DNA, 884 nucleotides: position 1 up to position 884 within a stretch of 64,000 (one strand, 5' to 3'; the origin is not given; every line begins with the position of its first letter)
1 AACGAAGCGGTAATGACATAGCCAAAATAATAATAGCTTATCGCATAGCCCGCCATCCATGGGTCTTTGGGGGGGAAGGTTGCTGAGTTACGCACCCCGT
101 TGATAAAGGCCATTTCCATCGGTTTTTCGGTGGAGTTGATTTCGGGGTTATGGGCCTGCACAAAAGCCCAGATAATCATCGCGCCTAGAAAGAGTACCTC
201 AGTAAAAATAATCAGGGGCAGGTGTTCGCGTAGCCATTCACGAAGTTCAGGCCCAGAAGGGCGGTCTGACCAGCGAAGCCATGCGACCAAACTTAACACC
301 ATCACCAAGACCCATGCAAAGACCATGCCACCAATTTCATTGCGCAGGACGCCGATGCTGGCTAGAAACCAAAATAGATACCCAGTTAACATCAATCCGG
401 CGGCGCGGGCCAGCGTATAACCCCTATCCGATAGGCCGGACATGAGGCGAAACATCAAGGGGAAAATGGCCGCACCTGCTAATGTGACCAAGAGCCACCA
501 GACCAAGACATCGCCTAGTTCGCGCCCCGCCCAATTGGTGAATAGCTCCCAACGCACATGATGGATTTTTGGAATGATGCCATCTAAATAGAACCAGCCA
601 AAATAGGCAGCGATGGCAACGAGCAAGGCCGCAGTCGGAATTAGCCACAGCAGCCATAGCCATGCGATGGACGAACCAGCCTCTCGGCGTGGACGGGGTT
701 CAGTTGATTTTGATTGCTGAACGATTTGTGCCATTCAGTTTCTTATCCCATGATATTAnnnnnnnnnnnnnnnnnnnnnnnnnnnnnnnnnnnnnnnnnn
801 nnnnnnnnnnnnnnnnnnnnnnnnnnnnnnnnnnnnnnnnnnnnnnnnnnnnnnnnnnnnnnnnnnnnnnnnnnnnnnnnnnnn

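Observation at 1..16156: Tightly packed locus with four to five GT-C-type polytopic proteins, one GT4, a methyltransferase and a flippase-like protein: candidate uncharacterised envelope glycosylation system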

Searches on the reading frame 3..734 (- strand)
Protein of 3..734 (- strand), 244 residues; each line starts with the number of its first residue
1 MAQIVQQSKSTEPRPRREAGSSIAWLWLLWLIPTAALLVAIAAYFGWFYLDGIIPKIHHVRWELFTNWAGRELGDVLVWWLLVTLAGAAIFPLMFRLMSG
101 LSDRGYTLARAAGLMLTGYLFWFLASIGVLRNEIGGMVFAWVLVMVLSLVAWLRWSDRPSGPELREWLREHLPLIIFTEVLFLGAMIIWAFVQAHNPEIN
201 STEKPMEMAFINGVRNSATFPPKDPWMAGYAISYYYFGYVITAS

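Call 6: search_protein_families(library=pfam, proteins=[window:3-734:-], max_evalue=0.01)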
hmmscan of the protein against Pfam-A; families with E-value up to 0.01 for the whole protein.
window:3-734:- (244 aa): 1 family
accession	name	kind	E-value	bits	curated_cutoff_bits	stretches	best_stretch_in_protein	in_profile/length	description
PF10060.15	DUF2298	-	1.3e-29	104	27.8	1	116-243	1-121/488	Uncharacterized membrane protein (DUF2298)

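Call 7: search_protein_families(library=ncbifam, proteins=[window:3-734:-], max_evalue=0.01)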
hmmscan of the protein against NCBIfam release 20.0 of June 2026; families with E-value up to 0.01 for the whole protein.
window:3-734:- (244 aa): 1 family
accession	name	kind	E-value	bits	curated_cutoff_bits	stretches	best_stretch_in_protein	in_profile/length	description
TIGR03662.1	Chlor_Arch_YYY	subfamily_domain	3.6e-39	135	300.25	1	73-243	2-161/727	chlor_Arch_YYY domain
